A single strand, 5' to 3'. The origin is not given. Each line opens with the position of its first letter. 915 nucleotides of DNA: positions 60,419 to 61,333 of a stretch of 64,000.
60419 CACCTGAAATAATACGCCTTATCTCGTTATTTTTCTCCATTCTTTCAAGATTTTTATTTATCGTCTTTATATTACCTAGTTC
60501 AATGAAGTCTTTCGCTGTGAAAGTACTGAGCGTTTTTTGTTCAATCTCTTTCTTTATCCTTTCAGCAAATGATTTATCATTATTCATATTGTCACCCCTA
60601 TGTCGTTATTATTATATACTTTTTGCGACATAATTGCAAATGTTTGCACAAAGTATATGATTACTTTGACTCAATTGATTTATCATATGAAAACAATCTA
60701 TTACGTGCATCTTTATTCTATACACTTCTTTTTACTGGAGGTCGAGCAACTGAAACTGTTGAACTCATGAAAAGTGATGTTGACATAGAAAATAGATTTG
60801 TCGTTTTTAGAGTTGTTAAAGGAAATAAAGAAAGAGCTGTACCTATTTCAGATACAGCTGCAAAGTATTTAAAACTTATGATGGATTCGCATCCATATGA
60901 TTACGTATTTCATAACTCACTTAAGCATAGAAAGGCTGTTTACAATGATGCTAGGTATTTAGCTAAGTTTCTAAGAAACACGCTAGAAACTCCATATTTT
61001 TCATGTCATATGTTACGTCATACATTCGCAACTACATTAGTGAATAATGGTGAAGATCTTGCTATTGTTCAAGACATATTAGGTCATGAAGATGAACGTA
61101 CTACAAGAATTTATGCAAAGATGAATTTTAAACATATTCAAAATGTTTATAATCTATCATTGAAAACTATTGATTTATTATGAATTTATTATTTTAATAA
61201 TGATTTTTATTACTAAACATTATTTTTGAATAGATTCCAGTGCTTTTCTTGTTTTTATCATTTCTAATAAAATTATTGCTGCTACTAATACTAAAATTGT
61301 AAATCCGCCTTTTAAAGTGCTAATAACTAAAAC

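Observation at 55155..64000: Mosaic accessory island downstream of opp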

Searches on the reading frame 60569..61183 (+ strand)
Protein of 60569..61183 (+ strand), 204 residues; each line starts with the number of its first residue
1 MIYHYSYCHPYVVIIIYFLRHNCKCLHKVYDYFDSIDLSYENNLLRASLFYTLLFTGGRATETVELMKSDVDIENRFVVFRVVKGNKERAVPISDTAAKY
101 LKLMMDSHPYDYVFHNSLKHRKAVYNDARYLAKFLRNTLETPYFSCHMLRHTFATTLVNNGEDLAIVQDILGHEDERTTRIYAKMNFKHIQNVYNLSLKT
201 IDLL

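Call 3: search_protein_families(library=pfam, proteins=[window:60569-61183:+], max_evalue=0.01)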
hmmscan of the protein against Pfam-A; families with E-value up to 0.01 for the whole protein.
window:60569-61183:+ (204 aa): 1 family
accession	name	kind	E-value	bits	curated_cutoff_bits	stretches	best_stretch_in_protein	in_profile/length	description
PF00589.27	Phage_integrase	-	5.9e-31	108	27.1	1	47-188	25-171/172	Phage integrase family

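Call 4: search_protein_families(library=padloc, proteins=[window:60569-61183:+], max_evalue=0.01)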
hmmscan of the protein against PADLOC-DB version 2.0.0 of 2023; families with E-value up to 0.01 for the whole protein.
window:60569-61183:+ (204 aa): 0 families

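Call 16: search_protein_families(library=ncbifam, proteins=[window:60569-61183:+], max_evalue=0.01)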
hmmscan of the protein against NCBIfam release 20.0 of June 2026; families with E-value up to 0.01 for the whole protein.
window:60569-61183:+ (204 aa): 14 families
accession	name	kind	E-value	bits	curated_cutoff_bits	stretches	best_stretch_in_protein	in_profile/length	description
NF040815.2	recomb_XerA_Arch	equivalog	3.4e-29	102.2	220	1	47-194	115-263/263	site-specific tyrosine recombinase/integron integrase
TIGR02224.1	recomb_XerC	equivalog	1.2e-28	100.4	335.15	1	45-195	128-287/295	tyrosine recombinase XerC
NF001399.0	PRK00283.1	subfamily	6.3e-27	94.6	279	1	33-195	123-293/300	tyrosine recombinase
TIGR02225.1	recomb_XerD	equivalog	3e-26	92.4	329.6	1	32-195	112-284/290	site-specific tyrosine recombinase XerD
NF002331.0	PRK01287.1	subfamily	6.5e-22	78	371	1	47-195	165-322/365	site-specific tyrosine recombinase XerC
TIGR02249.1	integrase_gron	subfamily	2.9e-19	69.6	265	2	144-191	259-306/315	integron integrase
NF003462.0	PRK05084.1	equivalog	9.3e-16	57.5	267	1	40-193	190-352/360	tyrosine recombinase XerS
NF011946.0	PRK15417.1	equivalog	5.3e-13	48.8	435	1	144-185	274-315/337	integron integrase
NF007370.0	PRK09870.1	subfamily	7.4e-08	32.3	221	1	55-194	43-188/200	tyrosine-type DNA invertase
NF007246.0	PRK09692.1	domain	8.5e-06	24.6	434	1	47-184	236-375/413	integrase domain-containing protein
NF007371.0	PRK09871.1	subfamily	2.5e-05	23.9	222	1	146-189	135-178/198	tyrosine-type DNA invertase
NF002685.0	PRK02436.1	equivalog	0.0001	22.3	178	1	56-175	124-236/245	site-specific tyrosine recombinase XerD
NF041502.1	integrase_1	equivalog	0.00063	18.6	350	1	144-193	319-368/484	site-specific integrase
NF040693.1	recomb_GmtY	equivalog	0.0032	16.8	340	0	144-192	391-439/441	gamma-mobile-trio recombinase GmtY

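Call 28: search_protein_families(library=phrogs, proteins=[window:60569-61183:+], max_evalue=0.01)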
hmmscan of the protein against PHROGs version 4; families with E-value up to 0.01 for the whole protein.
window:60569-61183:+ (204 aa): 8 families
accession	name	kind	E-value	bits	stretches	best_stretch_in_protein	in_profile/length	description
phrog_1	-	integration and excision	2.7e-32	113.8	1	45-195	288-445/611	integrase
phrog_216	-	integration and excision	2.2e-28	100.2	1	38-194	70-233/301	integrase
phrog_7685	-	integration and excision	1.3e-13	52.1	1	85-189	125-227/240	integrase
phrog_7269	-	integration and excision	2.4e-09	38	1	119-193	4-77/89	integrase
phrog_9208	-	integration and excision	0.0024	18.8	1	24-179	86-223/241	integrase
phrog_24775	-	unknown function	0.0061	17.7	0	143-187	27-71/101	-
phrog_23271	-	unknown function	0.0081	17.1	0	146-185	11-50/67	-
phrog_35951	-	unknown function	0.0088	17.5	0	143-191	20-68/97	-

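Call 31: find_homologous_proteins(query=window:60569-61183:+, max_evalue=1e-10)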
Query window:60569-61183:+ (204 aa): 16 proteins with E <= 1e-10 among 156 candidates.
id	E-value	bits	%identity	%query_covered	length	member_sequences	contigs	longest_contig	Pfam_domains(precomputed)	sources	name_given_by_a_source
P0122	8.7e-113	393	99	88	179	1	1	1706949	PF00589.28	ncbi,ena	-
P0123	9.1e-97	341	86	85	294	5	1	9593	PF00589.28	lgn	-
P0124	3.0e-95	336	85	86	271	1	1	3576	PF00589.28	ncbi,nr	ncbi:MAG: tyrosine-type recombinase/integrase, partial [Acholeplasma sp.]|nr:tyrosine-type recombina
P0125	3.0e-95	336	85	86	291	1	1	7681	PF00589.28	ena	-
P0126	3.3e-88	313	79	85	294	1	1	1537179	PF00589.28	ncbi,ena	-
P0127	4.9e-88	312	81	84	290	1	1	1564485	PF00589.28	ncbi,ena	-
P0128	7.1e-84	299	76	86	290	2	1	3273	PF00589.28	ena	-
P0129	2.5e-56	209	90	52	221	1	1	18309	PF00589.28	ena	-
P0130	7.2e-17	80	39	70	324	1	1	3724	PF00589.28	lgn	-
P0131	2.1e-16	78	32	93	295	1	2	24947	PF00589.28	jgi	jgi:integrase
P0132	8.7e-14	70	35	76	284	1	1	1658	PF13495.13,PF00589.28,PF02899.24,PF22823.3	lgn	-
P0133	5.3e-13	67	33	70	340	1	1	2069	PF13495.13,PF00589.28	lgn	-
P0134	2.2e-11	62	35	68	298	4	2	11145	PF00589.28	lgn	-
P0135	3.1e-11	62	35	68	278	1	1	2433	PF00589.28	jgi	-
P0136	3.5e-11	61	36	72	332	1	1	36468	PF13495.13,PF00589.28,PF02899.24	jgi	jgi:integrase/recombinase XerD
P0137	4.5e-11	61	35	73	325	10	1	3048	PF13495.13,PF13102.13,PF00589.28,PF02899.24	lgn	-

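Call 32: find_encoding_contigs(protein=P0126, flank=10000, max_places=4)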
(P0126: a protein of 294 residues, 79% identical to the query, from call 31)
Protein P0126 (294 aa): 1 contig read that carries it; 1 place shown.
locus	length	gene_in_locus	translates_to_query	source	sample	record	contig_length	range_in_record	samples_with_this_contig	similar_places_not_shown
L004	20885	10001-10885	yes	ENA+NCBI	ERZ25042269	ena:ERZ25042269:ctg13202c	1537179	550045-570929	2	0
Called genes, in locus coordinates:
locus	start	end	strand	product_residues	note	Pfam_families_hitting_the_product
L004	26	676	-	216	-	PF02463:SMC_N (weak), PF00005:ABC_tran, PF13304:AAA_21 (faint)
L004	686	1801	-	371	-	PF02687:FtsX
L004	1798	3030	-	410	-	PF12704:MacB_PCD, PF02687:FtsX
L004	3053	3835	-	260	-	-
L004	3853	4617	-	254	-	-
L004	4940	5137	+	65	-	-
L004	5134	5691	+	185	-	PF00239:Resolvase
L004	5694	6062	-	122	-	-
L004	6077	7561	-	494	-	-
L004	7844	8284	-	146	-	PF13391:HNH_2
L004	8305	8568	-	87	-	-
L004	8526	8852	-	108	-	-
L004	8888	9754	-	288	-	-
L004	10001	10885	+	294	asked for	PF00589:Phage_integrase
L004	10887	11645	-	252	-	PF01844:HNH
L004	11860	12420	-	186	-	-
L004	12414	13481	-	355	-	PF03235:GmrSD_N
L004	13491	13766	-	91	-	PF12844:HTH_19, PF13560:HTH_31 (weak), PF01381:HTH_3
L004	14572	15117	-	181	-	PF01965:DJ-1_PfpI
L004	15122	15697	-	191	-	PF01048:PNP_UDP_1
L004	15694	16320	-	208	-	PF00485:PRK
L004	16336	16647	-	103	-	PF00583:Acetyltransf_1, PF13508:Acetyltransf_7 (weak), PF14542:Acetyltransf_CG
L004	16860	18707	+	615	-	PF00122:E1-E2_ATPase, PF00702:Hydrolase, PF12710:HAD, PF08282:Hydrolase_3 (weak)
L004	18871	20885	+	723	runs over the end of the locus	PF03030:H_PPase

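Call 33: find_encoding_contigs(protein=P0127, flank=10000, max_places=4)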
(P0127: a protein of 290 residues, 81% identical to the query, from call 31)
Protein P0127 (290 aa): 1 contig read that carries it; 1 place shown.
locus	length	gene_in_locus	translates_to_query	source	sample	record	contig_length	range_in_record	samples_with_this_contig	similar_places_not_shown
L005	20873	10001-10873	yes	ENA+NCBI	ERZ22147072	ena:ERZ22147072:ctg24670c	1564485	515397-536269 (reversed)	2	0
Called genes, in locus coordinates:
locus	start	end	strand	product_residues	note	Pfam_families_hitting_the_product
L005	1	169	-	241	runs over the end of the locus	PF00795:CN_hydrolase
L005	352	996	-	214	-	PF06966:DUF1295, PF02544:Steroid_dh, PF01222:ERG4_ERG24 (weak)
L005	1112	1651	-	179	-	PF00293:NUDIX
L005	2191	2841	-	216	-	PF02463:SMC_N (weak), PF00005:ABC_tran, PF13304:AAA_21 (faint)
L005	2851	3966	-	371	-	PF02687:FtsX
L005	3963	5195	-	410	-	PF12704:MacB_PCD, PF02687:FtsX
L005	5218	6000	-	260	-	-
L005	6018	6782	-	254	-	-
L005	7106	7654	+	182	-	PF00239:Resolvase, PF13384:HTH_23 (faint)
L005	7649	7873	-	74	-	-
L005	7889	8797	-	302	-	-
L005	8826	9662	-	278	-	PF26915:Phage_P4_cII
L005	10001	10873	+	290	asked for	PF00589:Phage_integrase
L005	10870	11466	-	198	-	-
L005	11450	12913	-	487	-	PF13175:AAA_15, PF13304:AAA_21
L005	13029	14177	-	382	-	PF14253:AbiH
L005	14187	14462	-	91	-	PF12844:HTH_19, PF13560:HTH_31, PF01381:HTH_3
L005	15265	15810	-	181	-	PF01965:DJ-1_PfpI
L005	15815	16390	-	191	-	PF01048:PNP_UDP_1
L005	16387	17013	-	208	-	PF00485:PRK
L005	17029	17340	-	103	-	PF00583:Acetyltransf_1, PF13673:Acetyltransf_10 (weak), PF13508:Acetyltransf_7 (weak), PF14542:Acetyltransf_CG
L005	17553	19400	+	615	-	PF00122:E1-E2_ATPase, PF00702:Hydrolase, PF12710:HAD (weak), PF08282:Hydrolase_3 (weak)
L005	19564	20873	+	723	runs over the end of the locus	PF03030:H_PPase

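Call 34: find_encoding_contigs(protein=P0123, flank=10000, max_places=4)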
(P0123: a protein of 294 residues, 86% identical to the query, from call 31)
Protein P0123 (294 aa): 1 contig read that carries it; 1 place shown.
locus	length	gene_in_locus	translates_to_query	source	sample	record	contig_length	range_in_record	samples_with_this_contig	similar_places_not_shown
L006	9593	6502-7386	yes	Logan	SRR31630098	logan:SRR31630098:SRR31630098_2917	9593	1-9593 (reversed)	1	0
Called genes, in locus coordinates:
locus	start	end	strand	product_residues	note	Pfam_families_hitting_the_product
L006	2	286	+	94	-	?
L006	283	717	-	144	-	-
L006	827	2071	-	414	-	PF00145:DNA_methylase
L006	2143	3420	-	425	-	-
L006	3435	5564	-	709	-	PF13589:HATPase_c_3, PF02518:HATPase_c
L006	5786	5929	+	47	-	-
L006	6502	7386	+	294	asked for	PF00589:Phage_integrase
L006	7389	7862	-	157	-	-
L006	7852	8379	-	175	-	PF13274:SocA_Panacea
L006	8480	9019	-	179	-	PF14163:SieB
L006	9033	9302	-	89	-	PF12844:HTH_19 (weak), PF13560:HTH_31 (weak), PF01381:HTH_3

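Call 36: find_encoding_contigs(protein=P0129, flank=10000, max_places=4)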
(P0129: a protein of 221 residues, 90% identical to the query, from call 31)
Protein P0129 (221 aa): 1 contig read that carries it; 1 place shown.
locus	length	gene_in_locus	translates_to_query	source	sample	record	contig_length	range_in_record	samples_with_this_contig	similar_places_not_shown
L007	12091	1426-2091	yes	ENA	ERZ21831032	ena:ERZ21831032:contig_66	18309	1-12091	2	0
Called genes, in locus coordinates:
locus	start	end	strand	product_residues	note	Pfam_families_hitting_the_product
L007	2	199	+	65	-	?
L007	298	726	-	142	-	-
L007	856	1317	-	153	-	-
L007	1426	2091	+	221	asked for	PF00589:Phage_integrase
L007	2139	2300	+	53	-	PF00589:Phage_integrase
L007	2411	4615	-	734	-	PF00005:ABC_tran, PF02687:FtsX (weak)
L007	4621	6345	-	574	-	-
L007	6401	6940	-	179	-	-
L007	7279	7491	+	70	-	PF00589:Phage_integrase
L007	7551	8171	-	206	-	-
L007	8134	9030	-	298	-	PF13175:AAA_15, PF13304:AAA_21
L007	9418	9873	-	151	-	PF14137:DUF4304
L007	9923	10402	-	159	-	-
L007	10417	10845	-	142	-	-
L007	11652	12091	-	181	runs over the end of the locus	PF01965:DJ-1_PfpI, PF07685:GATase_3 (weak)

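Call 37: find_encoding_contigs(protein=P0125, flank=10000, max_places=4)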
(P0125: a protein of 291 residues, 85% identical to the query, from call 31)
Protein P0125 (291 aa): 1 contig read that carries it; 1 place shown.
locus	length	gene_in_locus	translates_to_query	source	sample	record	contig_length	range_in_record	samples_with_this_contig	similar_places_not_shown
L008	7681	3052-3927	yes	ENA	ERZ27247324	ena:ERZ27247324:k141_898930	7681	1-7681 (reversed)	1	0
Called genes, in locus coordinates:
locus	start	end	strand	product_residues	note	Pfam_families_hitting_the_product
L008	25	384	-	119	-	-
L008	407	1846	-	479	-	PF01693:Cauli_VI, PF00075:RNase_H, PF13456:RVT_3 (weak), PF15935:RnlA_toxin (weak), PF19034:RnlA-toxin_DBD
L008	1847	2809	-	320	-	-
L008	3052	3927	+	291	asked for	PF00589:Phage_integrase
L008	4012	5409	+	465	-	PF01555:N6_N4_Mtase (faint), PF01170:UPF0020 (faint)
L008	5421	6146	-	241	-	PF15515:MvaI_BcnI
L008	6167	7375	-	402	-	PF14253:AbiH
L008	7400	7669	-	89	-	PF12844:HTH_19, PF13560:HTH_31, PF01381:HTH_3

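Call 53: find_related_loci(query=A5, collection=metagenome_contigs, flank=10000)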
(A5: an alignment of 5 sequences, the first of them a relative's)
Query A5 (294 aa) in metagenome_contigs; peptide patterns used: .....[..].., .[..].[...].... (x = any residue, [..] = any of these).
225 stretches matched a pattern; 2 encode a relative of the query (tblastn E <= 1e-3); 2 distinct loci.
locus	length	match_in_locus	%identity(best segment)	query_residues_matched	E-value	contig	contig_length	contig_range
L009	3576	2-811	79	21-290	3e-148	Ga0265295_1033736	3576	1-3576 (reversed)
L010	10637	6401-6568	30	234-290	1e-5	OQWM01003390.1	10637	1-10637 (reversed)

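Call 54: find_related_loci(query=A5, collection=viral_contigs, flank=10000)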
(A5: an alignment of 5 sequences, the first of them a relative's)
Query A5 (294 aa) in viral_contigs; peptide patterns used: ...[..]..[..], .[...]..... (x = any residue, [..] = any of these).
292 stretches matched a pattern; 1 encode a relative of the query (tblastn E <= 1e-3); 1 distinct loci.
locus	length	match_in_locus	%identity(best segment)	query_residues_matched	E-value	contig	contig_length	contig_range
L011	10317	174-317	38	237-284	1e-8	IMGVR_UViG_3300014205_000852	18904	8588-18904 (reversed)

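Call 57: search_protein_families(library=padloc, proteins=[L004:6077-7561:-, L004:7844-8284:-, L004:8888-9754:-, L004:10887-11645:-, L004:11860-12420:-, L004:12414-13481:-, L005:7889-8797:-, L005:8826-9662:-, L005:10870-11466:-, L005:11450-12913:-], max_evalue=0.001)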
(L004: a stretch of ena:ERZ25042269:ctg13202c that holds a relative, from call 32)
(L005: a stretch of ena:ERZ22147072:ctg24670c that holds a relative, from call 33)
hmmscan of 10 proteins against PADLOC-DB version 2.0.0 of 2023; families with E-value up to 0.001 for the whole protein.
L004:6077-7561:- (494 aa): 6 families
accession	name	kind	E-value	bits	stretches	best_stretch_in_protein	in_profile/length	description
PDLC04422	PDC-M11A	-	2.1e-161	536.2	1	1-492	1-494/501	-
PDLC04419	PDC-M11A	-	5.5e-95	316.7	1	148-491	5-349/357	-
PDLC04421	PDC-M11A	-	3.8e-72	241.6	1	1-486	1-480/486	-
PDLC04417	PDC-M11A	-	5.4e-48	162.2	1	1-463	1-467/501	-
PDLC04420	PDC-M11A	-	6.3e-47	158.3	1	112-486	2-371/376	-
PDLC04418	PDC-M11A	-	4.1e-36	122.8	1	159-455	96-402/444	-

L004:7844-8284:- (146 aa): 3 families
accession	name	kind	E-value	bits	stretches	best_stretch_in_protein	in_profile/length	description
PDLC04132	HNH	-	3.5e-23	80.1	1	13-110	142-238/286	-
PDLC03546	HNH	-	4.3e-17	60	1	19-105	153-238/282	Type II restriction enzyme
PDLC03529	REase_II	-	1.8e-10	38.5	1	47-141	292-376/389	Type II restriction enzyme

L004:8888-9754:- (288 aa): 1 family
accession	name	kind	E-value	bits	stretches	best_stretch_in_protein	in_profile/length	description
PDLC00733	Effector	-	3.4e-08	30.7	1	32-117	270-355/388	TIR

L004:10887-11645:- (252 aa): 3 families
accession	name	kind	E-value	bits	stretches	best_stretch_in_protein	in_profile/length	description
PDLC03656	mREase_IV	-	2.5e-06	25.4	1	150-235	177-261/277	Type IV methyl-directed restriction enzyme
PDLC03514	REase_II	-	0.00027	18.3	1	146-249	264-359/386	Type II restriction enzyme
PDLC01047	Csx26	-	0.00035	18.8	1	174-229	29-77/105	HNH nuclease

L004:11860-12420:- (186 aa): 0 families

L004:12414-13481:- (355 aa): 4 families
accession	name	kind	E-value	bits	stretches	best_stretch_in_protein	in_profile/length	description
PDLC03877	NsnA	-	2e-33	114.2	1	15-291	51-331/385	-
PDLC04027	PD-T4-2_A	-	1.1e-22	78.7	1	16-255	39-287/363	-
PDLC03418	REase_II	-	1.1e-14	52.4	1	28-171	31-164/372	Type II restriction enzyme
PDLC04709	PDC-M55C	-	7.9e-05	19.5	0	12-88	12-102/554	-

L005:7889-8797:- (302 aa): 0 families

L005:8826-9662:- (278 aa): 1 family
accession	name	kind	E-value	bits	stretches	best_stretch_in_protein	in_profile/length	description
PDLC02989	cll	-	1.4e-18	65.6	1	58-244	6-189/265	-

L005:10870-11466:- (198 aa): 0 families

L005:11450-12913:- (487 aa): 84 families (the best 25 are shown)
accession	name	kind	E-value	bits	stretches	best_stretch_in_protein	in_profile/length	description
PDLC02979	AriA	-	5.2e-18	64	1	2-416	5-372/373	-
PDLC04213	HEC-02A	-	9.9e-17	59.5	2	295-463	153-327/337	-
PDLC00273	PtuA1|PtuA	-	1.9e-16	58.1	1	280-446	144-299/375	AAA ATPase domain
PDLC03878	NsnB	-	1.3e-15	56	1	2-465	4-331/345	-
PDLC04214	HEC-02A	-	2.4e-15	54.7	1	295-450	158-312/338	-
PDLC04033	PD-T4-4_A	-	9.6e-15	52.7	2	281-432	235-385/460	-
PDLC04146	HEC-02B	-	1.5e-14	51.8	1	317-446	180-313/344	-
PDLC04664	PDC-M47A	-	1.3e-13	48.7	2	1-54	1-54/461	-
PDLC00303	PtuA1|PtuA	-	1.7e-13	48.5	1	290-456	155-318/386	AAA ATPase domain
PDLC02358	Old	-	6.1e-13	46.4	2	366-435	279-346/578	Old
PDLC02980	AriA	-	1.8e-12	45.9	1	21-416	1-302/304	-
PDLC00096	GajA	-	1.9e-11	41.4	1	358-446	276-365/630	AAA ATPase domain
PDLC04244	PDC-M01A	-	2.6e-11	41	1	282-433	258-406/482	-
PDLC04164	AriA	-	3e-11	41.3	1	278-416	107-235/253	-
PDLC00293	PtuA1|PtuA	-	5.5e-11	40.1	1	285-426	259-395/527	AAA ATPase domain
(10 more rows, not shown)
